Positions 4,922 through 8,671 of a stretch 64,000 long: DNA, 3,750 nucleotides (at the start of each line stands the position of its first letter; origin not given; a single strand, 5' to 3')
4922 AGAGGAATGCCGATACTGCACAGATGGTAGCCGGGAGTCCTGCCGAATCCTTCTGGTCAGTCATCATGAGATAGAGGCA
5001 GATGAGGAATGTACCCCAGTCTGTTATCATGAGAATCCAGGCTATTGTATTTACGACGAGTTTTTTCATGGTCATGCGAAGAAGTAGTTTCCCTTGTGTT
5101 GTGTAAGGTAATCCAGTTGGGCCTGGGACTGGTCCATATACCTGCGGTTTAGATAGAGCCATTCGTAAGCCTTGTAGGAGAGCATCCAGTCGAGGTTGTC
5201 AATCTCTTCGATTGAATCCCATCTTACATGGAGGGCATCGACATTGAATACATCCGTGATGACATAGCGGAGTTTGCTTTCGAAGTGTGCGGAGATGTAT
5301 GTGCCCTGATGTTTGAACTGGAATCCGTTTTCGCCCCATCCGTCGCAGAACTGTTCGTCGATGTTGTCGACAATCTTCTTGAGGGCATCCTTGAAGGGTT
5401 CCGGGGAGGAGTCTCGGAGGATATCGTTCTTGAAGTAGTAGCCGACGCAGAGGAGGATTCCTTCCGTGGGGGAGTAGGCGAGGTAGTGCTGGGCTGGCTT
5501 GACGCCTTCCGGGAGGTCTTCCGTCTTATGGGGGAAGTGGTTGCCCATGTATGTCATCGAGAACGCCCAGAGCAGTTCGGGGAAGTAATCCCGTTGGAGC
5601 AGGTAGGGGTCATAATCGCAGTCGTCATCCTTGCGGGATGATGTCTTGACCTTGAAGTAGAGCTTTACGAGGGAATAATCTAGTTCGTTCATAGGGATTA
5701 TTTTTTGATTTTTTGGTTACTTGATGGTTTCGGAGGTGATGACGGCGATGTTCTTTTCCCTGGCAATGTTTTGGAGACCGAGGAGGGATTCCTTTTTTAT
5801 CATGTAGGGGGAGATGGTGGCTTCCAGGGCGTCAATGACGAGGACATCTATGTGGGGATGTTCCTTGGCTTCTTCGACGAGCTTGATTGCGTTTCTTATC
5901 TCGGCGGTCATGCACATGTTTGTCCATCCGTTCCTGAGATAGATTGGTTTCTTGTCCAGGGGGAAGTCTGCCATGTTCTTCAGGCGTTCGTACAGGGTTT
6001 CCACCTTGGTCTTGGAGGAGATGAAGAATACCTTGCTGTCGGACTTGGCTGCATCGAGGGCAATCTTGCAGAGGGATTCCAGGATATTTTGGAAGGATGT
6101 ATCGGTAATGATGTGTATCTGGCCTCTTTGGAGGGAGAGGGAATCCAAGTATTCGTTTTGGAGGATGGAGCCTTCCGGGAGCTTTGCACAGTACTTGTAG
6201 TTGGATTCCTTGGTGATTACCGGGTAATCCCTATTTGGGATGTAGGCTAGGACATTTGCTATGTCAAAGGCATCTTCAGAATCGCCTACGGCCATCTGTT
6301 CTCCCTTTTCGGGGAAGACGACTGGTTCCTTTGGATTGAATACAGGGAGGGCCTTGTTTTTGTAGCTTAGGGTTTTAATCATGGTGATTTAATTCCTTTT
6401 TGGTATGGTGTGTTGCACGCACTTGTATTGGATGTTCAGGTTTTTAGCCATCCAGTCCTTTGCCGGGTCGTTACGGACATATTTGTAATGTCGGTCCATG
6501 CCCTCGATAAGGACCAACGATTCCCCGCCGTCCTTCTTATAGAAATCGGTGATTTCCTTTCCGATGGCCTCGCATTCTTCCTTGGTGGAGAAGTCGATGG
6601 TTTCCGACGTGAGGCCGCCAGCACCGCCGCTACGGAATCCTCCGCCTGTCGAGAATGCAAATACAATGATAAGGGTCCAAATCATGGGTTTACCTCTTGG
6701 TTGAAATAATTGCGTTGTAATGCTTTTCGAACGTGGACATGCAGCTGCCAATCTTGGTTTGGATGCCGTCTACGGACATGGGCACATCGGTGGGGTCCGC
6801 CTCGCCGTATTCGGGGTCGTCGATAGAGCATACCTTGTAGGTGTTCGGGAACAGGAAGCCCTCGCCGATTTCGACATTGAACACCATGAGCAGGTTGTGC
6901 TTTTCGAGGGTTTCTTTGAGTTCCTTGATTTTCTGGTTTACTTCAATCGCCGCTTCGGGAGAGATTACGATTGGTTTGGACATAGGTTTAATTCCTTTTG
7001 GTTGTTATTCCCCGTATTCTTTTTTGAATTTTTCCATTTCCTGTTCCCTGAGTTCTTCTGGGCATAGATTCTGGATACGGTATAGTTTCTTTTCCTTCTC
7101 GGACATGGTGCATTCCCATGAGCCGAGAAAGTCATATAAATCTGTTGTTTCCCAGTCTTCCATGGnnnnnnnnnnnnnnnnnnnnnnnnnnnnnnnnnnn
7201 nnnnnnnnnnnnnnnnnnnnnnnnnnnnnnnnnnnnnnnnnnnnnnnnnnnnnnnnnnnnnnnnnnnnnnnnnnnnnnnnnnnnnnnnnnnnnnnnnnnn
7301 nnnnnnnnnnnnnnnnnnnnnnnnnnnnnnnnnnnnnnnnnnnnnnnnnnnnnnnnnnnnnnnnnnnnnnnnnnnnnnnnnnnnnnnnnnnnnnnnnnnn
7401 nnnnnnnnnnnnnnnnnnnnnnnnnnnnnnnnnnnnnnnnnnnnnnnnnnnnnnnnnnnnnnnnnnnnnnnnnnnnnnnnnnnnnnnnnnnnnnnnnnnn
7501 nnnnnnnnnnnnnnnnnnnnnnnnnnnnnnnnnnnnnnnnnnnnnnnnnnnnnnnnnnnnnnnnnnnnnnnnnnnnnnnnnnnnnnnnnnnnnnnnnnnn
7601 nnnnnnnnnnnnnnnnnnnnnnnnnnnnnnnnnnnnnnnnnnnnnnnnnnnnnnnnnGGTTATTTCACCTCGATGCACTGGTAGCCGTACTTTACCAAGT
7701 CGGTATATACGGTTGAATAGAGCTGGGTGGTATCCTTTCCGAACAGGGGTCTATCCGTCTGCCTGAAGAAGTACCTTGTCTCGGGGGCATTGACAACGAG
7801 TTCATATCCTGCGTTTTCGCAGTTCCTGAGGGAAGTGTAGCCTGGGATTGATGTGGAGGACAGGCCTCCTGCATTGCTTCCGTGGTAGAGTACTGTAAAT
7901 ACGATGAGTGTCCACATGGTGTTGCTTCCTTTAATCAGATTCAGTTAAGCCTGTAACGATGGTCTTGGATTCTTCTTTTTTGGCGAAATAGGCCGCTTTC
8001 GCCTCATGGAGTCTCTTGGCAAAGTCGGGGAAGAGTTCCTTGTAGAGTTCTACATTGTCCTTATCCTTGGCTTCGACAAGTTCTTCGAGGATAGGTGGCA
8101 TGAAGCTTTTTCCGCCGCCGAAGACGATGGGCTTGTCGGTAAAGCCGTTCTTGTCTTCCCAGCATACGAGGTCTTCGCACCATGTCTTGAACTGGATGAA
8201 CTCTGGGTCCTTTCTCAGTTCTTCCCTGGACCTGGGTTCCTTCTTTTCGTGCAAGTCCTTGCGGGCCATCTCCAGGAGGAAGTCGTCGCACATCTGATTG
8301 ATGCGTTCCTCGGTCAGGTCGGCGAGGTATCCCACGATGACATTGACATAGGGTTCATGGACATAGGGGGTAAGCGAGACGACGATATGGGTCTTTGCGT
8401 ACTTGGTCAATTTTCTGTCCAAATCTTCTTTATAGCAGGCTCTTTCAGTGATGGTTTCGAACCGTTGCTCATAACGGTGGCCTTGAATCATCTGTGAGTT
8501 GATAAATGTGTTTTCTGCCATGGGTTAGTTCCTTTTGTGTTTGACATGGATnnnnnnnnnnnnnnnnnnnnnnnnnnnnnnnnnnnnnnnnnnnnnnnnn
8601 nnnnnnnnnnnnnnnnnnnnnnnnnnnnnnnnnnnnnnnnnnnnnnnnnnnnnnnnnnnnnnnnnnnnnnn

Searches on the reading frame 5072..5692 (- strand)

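Call 11: search_protein_families(library=pfam, proteins=[window:5072-5692:-], max_evalue=0.1)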
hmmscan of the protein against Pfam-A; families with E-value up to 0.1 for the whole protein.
window:5072-5692:- (206 aa): 1 family
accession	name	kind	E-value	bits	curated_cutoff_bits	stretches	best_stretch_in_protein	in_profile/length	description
PF24769.1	At2g29880_C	-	0.055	14.3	26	0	158-180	2-24/47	At2g29880 C-terminal domain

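Call 12: search_protein_families(library=phrogs, proteins=[window:5072-5692:-], max_evalue=0.1)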
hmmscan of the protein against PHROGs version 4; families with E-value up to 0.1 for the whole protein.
window:5072-5692:- (206 aa): 0 families

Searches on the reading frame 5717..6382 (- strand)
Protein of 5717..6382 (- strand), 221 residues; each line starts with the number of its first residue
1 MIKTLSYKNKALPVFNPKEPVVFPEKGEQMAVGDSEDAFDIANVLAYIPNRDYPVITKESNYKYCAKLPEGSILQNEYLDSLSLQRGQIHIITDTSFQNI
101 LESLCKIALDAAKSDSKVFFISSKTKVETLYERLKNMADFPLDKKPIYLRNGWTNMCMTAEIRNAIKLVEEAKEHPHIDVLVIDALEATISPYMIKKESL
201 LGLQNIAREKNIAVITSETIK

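Call 11: search_protein_families(library=pfam, proteins=[window:5717-6382:-], max_evalue=0.1)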
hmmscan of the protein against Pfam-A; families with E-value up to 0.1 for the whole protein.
window:5717-6382:- (221 aa): 1 family
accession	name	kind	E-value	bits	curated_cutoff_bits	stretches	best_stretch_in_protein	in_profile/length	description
PF00318.25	Ribosomal_S2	-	0.0042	16.8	26.1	1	85-214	26-154/216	Ribosomal protein S2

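Call 12: search_protein_families(library=phrogs, proteins=[window:5717-6382:-], max_evalue=0.1)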
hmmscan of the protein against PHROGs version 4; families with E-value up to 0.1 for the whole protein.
window:5717-6382:- (221 aa): 3 families
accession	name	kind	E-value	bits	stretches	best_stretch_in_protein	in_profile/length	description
phrog_24801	-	unknown function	0.0019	19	1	82-211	41-171/204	-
phrog_19720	-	unknown function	0.022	15.4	1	105-185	18-96/213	-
phrog_18234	-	unknown function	0.025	15.6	0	88-100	20-32/38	-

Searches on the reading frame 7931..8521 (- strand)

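Call 11: search_protein_families(library=pfam, proteins=[window:7931-8521:-], max_evalue=0.1)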
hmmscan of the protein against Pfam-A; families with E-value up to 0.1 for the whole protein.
window:7931-8521:- (196 aa): 1 family
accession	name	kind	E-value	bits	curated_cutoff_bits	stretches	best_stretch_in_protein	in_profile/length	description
PF00743.25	FMO-like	-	0.005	15.8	22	1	119-168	310-360/532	Flavin-binding monooxygenase-like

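Call 12: search_protein_families(library=phrogs, proteins=[window:7931-8521:-], max_evalue=0.1)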
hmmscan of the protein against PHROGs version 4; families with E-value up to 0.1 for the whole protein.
window:7931-8521:- (196 aa): 0 families
